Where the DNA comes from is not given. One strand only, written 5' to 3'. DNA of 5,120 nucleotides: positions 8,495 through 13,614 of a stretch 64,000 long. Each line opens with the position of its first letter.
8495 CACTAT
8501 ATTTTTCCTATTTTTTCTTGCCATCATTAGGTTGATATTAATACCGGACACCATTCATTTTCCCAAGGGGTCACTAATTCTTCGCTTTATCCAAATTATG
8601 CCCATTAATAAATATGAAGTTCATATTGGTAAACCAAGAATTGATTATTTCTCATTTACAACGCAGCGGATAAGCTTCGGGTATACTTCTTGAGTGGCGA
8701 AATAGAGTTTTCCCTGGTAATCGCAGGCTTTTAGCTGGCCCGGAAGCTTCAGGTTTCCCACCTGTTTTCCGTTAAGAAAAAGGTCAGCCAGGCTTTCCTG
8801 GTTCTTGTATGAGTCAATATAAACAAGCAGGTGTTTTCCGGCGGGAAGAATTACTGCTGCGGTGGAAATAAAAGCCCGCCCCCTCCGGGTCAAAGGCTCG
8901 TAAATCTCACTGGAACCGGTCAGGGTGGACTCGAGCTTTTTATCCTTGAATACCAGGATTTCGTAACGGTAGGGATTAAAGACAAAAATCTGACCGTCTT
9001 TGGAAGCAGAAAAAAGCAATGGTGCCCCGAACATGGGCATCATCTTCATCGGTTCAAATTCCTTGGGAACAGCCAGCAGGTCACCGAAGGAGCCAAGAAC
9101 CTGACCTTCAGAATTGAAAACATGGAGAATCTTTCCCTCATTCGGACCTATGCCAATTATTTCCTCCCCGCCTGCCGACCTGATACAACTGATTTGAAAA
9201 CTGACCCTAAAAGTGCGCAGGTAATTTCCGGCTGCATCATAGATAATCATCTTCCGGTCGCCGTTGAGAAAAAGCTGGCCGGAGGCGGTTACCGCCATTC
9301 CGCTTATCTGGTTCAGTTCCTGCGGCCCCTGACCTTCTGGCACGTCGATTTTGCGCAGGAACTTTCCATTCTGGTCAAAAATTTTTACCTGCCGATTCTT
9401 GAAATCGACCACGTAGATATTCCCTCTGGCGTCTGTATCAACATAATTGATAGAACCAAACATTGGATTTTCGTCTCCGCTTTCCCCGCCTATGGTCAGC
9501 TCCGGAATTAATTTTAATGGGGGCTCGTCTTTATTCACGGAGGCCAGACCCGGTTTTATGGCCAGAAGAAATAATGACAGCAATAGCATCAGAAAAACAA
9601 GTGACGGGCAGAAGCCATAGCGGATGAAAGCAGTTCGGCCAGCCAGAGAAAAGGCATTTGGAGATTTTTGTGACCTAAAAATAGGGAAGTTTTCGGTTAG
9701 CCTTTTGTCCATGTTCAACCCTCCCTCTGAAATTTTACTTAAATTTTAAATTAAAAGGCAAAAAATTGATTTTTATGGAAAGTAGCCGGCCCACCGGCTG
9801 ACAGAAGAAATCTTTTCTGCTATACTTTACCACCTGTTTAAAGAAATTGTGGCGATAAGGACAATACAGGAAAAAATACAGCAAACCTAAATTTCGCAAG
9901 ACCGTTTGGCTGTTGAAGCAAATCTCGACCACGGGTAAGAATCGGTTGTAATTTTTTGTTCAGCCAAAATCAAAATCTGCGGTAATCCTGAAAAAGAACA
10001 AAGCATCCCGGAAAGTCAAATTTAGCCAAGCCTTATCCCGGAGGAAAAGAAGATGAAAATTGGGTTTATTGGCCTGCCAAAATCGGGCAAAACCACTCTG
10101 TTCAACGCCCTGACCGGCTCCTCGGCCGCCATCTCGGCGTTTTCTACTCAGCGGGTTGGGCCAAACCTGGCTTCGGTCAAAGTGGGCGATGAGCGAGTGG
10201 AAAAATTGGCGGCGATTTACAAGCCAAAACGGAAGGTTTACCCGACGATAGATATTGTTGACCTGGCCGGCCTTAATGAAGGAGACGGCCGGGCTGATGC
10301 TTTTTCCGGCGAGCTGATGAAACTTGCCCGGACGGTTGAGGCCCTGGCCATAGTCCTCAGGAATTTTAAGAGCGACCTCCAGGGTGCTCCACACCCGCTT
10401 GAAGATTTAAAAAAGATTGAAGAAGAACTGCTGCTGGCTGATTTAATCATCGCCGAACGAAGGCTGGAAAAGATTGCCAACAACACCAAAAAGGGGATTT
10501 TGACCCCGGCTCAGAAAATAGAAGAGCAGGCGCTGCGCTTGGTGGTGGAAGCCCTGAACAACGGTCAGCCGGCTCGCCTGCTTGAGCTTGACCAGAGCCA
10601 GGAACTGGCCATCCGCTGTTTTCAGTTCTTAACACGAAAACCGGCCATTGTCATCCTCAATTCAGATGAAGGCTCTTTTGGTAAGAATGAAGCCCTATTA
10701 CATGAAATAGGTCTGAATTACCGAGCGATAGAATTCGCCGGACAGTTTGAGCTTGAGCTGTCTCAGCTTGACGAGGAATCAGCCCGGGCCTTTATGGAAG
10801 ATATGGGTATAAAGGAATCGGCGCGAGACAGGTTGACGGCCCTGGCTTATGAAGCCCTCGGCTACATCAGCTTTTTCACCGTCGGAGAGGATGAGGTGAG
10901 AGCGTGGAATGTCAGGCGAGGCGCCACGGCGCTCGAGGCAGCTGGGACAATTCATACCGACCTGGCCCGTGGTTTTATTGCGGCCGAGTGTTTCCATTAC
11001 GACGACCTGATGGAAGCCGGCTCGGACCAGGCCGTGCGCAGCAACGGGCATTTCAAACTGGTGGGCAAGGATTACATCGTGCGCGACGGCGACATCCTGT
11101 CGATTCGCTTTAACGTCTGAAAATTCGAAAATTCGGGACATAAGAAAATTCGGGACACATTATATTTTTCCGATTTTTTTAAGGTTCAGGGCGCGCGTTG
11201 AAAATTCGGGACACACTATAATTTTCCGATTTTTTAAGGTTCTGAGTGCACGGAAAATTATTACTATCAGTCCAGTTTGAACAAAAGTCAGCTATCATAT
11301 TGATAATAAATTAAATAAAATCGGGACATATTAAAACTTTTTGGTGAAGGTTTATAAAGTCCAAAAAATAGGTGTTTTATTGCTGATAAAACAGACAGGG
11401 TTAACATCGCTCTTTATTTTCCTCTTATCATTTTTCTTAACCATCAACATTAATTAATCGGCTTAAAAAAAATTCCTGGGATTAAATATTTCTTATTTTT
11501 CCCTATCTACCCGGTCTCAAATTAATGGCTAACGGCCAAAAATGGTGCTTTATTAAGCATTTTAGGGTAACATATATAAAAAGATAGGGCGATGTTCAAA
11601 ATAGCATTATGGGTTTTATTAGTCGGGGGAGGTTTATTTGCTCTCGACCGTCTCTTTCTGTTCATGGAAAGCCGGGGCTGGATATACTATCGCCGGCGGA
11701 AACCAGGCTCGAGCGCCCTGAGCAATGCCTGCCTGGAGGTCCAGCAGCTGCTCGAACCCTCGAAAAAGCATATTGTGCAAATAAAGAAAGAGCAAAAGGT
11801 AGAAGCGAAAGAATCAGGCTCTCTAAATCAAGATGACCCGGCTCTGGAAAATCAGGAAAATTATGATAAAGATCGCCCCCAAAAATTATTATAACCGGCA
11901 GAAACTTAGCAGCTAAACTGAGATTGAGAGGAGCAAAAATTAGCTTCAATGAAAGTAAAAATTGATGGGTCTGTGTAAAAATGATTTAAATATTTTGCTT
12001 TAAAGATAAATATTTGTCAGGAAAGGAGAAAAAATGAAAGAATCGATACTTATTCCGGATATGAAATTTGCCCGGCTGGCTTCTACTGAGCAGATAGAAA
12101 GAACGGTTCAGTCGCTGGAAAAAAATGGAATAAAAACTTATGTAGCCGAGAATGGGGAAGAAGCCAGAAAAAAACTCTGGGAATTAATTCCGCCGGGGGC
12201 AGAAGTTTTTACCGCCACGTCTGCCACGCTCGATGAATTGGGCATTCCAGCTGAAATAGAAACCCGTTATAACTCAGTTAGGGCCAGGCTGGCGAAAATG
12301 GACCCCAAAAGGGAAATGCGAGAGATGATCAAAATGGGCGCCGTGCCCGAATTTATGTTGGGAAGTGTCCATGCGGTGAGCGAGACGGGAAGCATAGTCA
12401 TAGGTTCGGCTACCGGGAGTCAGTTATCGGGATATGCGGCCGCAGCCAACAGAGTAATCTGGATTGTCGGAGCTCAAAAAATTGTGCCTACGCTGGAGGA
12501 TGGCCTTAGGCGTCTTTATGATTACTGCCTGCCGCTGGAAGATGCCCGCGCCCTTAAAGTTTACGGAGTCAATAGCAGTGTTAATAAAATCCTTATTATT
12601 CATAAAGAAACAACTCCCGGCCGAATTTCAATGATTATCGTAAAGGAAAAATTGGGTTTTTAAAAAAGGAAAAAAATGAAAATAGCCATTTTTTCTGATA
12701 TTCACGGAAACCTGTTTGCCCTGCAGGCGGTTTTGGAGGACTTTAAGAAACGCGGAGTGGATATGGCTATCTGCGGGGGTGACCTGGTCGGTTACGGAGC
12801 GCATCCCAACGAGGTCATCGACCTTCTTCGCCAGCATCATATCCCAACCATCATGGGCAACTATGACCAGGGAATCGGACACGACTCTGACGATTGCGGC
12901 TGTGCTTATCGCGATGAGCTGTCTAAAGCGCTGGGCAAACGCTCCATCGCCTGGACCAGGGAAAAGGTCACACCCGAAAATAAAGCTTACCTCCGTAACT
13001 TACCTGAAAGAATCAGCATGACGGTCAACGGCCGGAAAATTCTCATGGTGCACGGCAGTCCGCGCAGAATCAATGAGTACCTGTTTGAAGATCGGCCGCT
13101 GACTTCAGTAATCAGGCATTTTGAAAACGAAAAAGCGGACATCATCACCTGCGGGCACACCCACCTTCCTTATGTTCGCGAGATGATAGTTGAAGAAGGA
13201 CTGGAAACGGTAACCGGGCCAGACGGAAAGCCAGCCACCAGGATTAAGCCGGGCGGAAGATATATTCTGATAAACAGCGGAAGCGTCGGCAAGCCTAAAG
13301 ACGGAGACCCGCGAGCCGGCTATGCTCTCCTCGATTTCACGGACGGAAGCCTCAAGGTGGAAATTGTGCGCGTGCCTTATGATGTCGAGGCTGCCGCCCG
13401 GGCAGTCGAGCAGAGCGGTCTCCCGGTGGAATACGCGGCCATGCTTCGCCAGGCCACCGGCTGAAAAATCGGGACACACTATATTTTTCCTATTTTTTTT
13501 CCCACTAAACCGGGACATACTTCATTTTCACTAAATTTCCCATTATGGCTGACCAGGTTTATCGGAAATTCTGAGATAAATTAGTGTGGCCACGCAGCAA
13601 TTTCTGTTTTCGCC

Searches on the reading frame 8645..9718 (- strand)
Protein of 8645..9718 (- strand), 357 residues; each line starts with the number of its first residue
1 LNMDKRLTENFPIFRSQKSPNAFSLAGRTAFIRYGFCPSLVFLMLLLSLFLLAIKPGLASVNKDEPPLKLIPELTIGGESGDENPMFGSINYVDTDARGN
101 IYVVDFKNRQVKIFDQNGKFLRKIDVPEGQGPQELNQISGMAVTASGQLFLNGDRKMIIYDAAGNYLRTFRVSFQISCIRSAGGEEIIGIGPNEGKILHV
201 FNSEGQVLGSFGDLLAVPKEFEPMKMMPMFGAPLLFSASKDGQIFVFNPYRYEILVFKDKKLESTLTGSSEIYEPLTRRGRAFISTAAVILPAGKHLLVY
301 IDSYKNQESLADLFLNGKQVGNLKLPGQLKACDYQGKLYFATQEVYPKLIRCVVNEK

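Call 53: search_protein_families(library=pfam, proteins=[window:8645-9718:-], max_evalue=0.0001)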
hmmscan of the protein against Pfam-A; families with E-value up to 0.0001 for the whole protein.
window:8645-9718:- (357 aa): 1 family
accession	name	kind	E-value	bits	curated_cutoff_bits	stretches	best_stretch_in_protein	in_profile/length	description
PF17170.10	DUF5128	-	7.6e-12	45.5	22.9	1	97-179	52-137/321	6-bladed beta-propeller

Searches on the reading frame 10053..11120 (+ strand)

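Call 53: search_protein_families(library=pfam, proteins=[window:10053-11120:+], max_evalue=0.0001)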
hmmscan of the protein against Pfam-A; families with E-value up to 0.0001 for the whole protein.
window:10053-11120:+ (355 aa): 4 families
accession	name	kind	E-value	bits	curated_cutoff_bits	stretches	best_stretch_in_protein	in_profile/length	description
PF06071.19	YchF-GTPase_C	-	1.9e-33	114.9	27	1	272-354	2-84/84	Protein of unknown function (DUF933)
PF01926.29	MMR_HSR1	-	6.2e-09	36.4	21.9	1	2-110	1-86/113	50S ribosome-binding GTPase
PF02824.27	TGS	-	5.8e-07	29.9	22.2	1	286-351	12-58/60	TGS domain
PF02421.24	FeoB_N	-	6.9e-06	26.1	27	1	2-47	2-47/156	Ferrous iron transport protein B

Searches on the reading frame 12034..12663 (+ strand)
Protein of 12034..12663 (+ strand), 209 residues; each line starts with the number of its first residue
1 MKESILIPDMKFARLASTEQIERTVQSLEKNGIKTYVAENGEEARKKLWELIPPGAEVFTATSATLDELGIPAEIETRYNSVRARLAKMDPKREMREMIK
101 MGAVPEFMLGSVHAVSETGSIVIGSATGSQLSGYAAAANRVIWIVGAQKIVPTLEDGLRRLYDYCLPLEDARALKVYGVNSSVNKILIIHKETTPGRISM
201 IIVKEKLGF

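Call 7: search_protein_families(library=pfam, proteins=[window:12034-12663:+], max_evalue=0.001)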
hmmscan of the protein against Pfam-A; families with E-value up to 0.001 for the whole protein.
window:12034-12663:+ (209 aa): 1 family
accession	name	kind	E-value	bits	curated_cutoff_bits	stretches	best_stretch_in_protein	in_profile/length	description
PF02589.21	LUD_dom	-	6e-21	75.5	22.6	1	21-202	1-188/189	LUD domain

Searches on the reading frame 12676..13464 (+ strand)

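Call 7: search_protein_families(library=pfam, proteins=[window:12676-13464:+], max_evalue=0.001)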
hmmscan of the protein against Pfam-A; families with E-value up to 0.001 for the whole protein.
window:12676-13464:+ (262 aa): 2 families
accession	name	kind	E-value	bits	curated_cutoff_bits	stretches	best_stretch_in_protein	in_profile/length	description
PF12850.12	Metallophos_2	-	3.6e-26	92.4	27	1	1-223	1-153/154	Calcineurin-like phosphoesterase superfamily domain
PF00149.33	Metallophos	-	5.7e-17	63.2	21.5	1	1-164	1-190/191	Calcineurin-like phosphoesterase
